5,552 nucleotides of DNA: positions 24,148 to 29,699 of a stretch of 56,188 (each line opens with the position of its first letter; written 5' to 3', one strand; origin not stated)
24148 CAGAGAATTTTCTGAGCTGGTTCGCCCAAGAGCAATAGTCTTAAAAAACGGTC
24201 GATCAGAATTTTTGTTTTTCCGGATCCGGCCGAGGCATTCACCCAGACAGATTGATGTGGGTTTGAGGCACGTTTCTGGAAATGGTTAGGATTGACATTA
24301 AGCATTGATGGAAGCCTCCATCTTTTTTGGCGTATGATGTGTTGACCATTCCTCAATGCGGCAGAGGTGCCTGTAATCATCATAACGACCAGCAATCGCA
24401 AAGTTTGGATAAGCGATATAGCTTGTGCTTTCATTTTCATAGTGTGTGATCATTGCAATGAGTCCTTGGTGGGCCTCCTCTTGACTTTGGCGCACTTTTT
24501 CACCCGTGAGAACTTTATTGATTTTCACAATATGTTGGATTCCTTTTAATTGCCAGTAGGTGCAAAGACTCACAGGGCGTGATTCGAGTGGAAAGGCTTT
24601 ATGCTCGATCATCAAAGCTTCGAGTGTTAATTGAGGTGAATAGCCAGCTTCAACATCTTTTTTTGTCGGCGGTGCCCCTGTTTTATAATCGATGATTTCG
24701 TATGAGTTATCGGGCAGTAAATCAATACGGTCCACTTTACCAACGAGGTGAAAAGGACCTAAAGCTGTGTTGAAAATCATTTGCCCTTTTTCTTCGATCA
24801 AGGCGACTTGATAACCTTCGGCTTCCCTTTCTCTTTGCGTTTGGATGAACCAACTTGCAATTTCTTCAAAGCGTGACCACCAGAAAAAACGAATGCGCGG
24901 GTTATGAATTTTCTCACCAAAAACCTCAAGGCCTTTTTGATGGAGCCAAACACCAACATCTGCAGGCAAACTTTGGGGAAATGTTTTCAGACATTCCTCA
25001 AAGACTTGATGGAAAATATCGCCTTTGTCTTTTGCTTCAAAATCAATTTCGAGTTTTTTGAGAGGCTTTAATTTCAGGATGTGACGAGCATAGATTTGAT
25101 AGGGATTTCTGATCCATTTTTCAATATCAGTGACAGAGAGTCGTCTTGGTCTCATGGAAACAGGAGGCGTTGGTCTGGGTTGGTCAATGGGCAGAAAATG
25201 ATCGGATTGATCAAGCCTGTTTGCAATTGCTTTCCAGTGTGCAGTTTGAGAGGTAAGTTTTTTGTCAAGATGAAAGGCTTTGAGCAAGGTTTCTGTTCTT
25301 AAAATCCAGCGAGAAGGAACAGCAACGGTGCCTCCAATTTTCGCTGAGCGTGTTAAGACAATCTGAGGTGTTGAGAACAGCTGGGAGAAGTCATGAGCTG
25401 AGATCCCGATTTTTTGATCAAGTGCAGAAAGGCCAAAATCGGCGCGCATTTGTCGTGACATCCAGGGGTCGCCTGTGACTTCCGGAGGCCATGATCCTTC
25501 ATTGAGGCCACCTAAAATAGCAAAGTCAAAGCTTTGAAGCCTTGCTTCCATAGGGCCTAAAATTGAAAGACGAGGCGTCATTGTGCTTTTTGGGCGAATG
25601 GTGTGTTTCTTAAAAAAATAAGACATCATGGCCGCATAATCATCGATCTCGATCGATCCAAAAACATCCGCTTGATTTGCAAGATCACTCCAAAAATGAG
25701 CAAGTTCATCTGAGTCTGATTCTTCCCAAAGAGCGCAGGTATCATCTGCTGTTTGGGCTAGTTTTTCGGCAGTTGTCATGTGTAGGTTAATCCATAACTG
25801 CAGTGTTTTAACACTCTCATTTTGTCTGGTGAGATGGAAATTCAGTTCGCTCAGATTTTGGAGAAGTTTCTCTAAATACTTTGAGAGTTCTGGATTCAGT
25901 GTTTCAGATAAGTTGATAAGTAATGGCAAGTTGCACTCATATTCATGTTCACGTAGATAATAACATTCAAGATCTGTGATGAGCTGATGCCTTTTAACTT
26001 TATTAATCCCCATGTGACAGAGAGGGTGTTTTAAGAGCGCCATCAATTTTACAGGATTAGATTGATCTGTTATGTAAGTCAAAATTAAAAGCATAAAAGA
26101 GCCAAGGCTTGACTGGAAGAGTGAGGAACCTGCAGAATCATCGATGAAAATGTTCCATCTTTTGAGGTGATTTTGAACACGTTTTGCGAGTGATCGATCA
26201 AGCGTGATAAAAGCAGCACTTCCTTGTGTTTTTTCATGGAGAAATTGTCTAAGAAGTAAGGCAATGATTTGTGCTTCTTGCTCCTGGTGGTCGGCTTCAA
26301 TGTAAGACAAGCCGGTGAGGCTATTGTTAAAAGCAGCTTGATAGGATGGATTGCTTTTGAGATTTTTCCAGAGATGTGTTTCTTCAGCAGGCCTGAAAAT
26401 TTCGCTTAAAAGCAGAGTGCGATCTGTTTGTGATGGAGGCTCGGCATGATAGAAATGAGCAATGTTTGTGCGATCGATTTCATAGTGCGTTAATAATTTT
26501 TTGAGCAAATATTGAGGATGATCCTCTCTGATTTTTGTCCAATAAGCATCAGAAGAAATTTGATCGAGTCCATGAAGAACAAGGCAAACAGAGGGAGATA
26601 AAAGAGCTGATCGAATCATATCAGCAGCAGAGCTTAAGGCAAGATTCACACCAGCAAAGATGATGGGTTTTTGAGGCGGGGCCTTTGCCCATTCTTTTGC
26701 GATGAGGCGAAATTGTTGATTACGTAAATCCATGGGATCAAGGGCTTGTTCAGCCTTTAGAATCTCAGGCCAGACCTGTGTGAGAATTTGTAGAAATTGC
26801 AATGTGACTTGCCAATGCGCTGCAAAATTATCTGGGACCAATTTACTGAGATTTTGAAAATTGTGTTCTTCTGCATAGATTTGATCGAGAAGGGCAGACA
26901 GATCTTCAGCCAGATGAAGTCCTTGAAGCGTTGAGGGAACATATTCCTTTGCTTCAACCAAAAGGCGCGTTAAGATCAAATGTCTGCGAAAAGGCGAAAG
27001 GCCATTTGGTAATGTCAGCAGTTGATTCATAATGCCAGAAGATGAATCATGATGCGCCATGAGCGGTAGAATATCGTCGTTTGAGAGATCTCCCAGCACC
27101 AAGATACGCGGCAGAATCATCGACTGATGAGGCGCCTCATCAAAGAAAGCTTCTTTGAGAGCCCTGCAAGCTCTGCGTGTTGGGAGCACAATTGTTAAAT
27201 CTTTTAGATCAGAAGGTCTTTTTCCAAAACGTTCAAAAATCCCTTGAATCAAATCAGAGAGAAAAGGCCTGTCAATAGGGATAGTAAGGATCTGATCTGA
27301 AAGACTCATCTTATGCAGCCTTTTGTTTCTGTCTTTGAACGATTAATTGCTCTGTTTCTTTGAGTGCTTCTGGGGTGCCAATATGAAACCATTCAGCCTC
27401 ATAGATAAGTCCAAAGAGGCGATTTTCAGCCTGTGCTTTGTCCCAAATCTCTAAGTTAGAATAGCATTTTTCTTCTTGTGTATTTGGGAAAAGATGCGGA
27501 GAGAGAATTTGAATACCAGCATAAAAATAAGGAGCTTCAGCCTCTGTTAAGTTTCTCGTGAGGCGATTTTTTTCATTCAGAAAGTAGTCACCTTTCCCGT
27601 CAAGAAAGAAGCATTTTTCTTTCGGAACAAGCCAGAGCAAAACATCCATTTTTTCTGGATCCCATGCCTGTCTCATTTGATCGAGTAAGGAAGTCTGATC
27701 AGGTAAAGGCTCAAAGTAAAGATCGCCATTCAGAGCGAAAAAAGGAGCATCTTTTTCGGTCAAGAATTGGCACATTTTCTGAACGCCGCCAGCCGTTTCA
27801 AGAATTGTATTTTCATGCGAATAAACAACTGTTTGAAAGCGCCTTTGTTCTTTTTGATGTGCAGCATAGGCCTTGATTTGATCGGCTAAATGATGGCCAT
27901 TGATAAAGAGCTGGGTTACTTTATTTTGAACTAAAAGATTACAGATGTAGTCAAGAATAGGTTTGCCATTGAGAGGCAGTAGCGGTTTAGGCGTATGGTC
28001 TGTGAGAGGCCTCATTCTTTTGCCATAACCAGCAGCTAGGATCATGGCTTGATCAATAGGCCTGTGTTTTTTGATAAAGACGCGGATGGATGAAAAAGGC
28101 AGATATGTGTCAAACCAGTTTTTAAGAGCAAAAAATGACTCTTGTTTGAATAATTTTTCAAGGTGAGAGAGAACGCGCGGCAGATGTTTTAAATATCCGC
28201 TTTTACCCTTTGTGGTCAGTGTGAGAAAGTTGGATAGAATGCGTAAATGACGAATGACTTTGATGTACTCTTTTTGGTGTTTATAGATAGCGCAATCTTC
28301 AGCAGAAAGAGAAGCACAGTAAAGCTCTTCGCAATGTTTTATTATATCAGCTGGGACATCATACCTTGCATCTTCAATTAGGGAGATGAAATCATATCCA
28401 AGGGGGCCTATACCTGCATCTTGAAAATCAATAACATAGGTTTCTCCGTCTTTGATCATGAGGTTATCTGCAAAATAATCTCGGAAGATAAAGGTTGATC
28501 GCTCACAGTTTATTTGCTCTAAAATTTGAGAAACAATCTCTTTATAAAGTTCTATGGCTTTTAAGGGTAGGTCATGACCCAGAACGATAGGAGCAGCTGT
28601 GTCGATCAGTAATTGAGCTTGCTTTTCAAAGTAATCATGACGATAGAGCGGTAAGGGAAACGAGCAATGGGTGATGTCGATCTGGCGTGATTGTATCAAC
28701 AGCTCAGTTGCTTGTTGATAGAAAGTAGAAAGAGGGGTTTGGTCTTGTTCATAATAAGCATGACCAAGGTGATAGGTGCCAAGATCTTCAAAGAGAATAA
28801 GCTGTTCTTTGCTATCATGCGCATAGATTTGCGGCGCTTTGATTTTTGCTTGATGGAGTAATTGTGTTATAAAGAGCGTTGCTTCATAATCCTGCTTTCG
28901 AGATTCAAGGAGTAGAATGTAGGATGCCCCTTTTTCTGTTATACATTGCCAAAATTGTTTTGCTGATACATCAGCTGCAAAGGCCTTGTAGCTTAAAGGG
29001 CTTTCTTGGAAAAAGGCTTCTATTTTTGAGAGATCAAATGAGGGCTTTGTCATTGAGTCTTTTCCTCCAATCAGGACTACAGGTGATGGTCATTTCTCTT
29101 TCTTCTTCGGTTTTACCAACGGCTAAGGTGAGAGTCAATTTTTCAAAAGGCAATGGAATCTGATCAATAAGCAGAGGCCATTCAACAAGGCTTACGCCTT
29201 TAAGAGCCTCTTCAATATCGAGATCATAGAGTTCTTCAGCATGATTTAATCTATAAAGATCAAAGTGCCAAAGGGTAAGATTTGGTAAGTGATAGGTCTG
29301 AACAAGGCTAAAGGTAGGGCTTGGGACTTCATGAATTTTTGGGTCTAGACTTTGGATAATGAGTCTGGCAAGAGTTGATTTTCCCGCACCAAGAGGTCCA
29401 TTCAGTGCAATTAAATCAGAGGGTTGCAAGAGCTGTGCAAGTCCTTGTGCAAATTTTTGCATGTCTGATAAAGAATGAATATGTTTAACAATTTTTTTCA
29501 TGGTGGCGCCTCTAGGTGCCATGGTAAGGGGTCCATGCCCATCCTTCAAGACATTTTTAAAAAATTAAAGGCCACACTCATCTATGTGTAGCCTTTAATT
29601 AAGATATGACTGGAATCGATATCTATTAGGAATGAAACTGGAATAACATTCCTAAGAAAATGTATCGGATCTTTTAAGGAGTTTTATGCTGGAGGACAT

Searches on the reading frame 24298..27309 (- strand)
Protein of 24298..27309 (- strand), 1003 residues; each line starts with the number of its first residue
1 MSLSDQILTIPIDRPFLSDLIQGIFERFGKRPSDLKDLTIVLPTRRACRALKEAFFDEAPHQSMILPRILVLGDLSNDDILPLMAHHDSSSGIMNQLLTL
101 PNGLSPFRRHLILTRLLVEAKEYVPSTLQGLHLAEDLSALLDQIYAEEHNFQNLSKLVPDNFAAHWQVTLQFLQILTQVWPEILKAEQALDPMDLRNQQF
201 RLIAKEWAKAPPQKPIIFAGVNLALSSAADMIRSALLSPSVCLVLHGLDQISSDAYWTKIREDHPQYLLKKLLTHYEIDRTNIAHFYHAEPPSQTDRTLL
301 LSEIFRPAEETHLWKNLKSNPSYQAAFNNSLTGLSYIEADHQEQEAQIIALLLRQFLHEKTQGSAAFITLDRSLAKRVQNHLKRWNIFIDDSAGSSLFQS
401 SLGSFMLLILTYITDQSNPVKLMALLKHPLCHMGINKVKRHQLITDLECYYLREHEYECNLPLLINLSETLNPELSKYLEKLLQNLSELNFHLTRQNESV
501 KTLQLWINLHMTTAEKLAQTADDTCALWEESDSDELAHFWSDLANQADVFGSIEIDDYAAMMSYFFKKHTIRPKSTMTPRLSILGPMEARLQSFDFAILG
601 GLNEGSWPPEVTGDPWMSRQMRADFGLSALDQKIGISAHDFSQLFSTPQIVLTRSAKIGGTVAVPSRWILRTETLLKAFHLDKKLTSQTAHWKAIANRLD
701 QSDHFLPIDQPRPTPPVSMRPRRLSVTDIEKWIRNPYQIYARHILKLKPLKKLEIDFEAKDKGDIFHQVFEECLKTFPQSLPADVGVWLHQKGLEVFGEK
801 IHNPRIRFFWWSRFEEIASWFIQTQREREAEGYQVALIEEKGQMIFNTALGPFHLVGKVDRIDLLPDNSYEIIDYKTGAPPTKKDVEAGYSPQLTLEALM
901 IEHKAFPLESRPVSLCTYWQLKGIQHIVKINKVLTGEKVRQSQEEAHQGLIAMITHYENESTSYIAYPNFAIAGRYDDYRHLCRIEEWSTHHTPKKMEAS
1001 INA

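Call 11: search_protein_families(library=pfam, proteins=[window:24298-27309:-], max_evalue=0.001)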
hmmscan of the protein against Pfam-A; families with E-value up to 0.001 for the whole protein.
window:24298-27309:- (1003 aa): 2 families
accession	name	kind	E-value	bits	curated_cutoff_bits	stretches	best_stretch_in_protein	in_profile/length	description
PF12705.13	PDDEXK_1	-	5e-22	79.5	22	1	723-961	1-228/247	PD-(D/E)XK nuclease superfamily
PF13361.12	UvrD_C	-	0.00016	21.6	25.6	1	332-452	40-159/350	UvrD-like helicase C-terminal domain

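Call 35: search_protein_families(library=ncbifam, proteins=[window:24298-27309:-], max_evalue=0.00001)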
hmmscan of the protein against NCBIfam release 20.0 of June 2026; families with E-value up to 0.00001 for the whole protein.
window:24298-27309:- (1003 aa): 3 families
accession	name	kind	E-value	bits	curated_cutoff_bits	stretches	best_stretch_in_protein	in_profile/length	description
TIGR02786.1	addB_alphas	equivalog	2.5e-252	840.3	486.5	1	7-989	2-1024/1024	double-strand break repair protein AddB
TIGR03623.1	TIGR03623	subfamily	4.2e-19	68.3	299.6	1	386-900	270-783/876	probable DNA repair protein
TIGR02773.1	addB_Gpos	equivalog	4.9e-06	24.4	903.7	0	724-773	784-831/1159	helicase-exonuclease AddAB subunit AddB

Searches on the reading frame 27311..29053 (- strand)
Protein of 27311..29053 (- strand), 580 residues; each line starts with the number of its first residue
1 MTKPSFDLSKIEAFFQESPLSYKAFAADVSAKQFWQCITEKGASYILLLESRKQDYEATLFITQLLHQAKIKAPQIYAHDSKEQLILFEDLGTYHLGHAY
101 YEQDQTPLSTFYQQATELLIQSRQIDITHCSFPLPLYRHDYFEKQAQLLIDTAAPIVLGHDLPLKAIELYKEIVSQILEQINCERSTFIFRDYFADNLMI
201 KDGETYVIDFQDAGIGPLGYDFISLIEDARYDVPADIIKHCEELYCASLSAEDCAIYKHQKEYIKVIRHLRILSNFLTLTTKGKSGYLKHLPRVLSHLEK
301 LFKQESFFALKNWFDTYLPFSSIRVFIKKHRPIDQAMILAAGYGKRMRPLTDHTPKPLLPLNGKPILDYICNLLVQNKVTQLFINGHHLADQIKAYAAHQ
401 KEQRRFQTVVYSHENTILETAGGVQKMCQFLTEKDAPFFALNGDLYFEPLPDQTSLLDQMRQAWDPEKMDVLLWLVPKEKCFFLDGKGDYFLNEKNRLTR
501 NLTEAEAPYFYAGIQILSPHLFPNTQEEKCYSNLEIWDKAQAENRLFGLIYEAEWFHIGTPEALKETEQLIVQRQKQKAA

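Call 11: search_protein_families(library=pfam, proteins=[window:27311-29053:-], max_evalue=0.001)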
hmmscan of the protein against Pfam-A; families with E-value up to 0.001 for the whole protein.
window:27311-29053:- (580 aa): 3 families
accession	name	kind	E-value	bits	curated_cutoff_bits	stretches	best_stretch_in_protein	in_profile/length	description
PF01636.29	APH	-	4.3e-18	66.4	23.2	1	23-234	3-218/239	Phosphotransferase enzyme family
PF00483.29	NTP_transferase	-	7.2e-17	62.2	21.2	1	336-462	2-126/245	Nucleotidyl transferase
PF12804.13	NTP_transf_3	-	2.5e-11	44.5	27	1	336-471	1-118/160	MobA-like NTP transferase domain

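Call 35: search_protein_families(library=ncbifam, proteins=[window:27311-29053:-], max_evalue=0.00001)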
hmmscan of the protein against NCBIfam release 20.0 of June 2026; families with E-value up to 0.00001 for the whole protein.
window:27311-29053:- (580 aa): 14 families
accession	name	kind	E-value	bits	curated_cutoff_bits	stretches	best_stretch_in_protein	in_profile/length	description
NF045697.1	MurNAcPUrMurU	equivalog_domain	2.6e-45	154.6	370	1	337-568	1-225/229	N-acetylmuramate alpha-1-phosphate uridylyltransferase MurU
NF045761.1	NAMPUrTaseMurU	equivalog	4.1e-45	154.4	250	1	335-569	2-225/226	N-acetylmuramate alpha-1-phosphate uridylyltransferase MurU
NF045759.1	NamurgluKinAmgK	equivalog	6.5e-29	101.1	550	1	13-301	13-305/324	N-acetylmuramate/N-acetylglucosamine kinase AmgK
NF045698.1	MurGlcNAcKinAmgK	equivalog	2.4e-24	86.3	500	1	60-321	85-357/360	N-acetylmuramate/N-acetylglucosamine kinase AmgK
TIGR03992.1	Arch_glmU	subfamily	8.5e-18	64.4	292.1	1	335-462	2-119/393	bifunctional sugar-1-phosphate nucleotidylyltransferase/acetyltransferase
NF049965.1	GlMnHpPGnyltfHddC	equivalog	7.5e-15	55.2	300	1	335-448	2-109/221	D-glycero-D-manno-heptose 1-phosphate guanosyltransferase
NF052502.1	man1P_GTase_Rv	exception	3.5e-12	45.8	440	1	335-564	2-223/352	mannose-1-phosphate guanylyltransferase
TIGR01208.1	rmlA_long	equivalog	1.4e-11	43.9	320.25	1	336-445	2-108/353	glucose-1-phosphate thymidylyltransferase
NF041313.1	UDPGP_AglF_Halo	equivalog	1.8e-11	44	400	1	335-447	2-108/234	UTP--glucose-1-phosphate uridylyltransferase AglF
TIGR01173.1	glmU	equivalog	3.2e-09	36.1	366.85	1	336-472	3-125/452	bifunctional UDP-N-acetylglucosamine diphosphorylase/glucosamine-1-phosphate N-acetyltransferase GlmU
NF041173.1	Sug_nt_acttase_Thmprot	equivalog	5.1e-09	35.5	600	1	335-575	2-231/405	bifunctional sugar-1-phosphate nucleotidylyltransferase/acetyltransferase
TIGR01099.1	galU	equivalog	4.8e-08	32.9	326.8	1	334-396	2-64/261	UTP--glucose-1-phosphate uridylyltransferase GalU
NF045495.1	AdoCbiPCobY_Meth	equivalog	5.6e-08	32.5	250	1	336-420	3-77/195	adenosylcobinamide-phosphate guanylyltransferase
NF009928.0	PRK13389.1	equivalog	3.8e-06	26.3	548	1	333-394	8-69/302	UTP--glucose-1-phosphate uridylyltransferase GalU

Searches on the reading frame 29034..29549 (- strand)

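Call 12: search_protein_families(library=pfam, proteins=[window:29034-29549:-], max_evalue=0.001)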
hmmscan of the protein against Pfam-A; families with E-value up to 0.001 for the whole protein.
window:29034-29549:- (171 aa): 2 families
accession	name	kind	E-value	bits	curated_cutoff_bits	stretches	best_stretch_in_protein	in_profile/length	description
PF02367.23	TsaE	-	4.1e-33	114.5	26.6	1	25-151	2-126/128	Threonylcarbamoyl adenosine biosynthesis protein TsaE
PF00005.33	ABC_tran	-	0.00028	21.9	25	1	41-71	8-38/137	ABC transporter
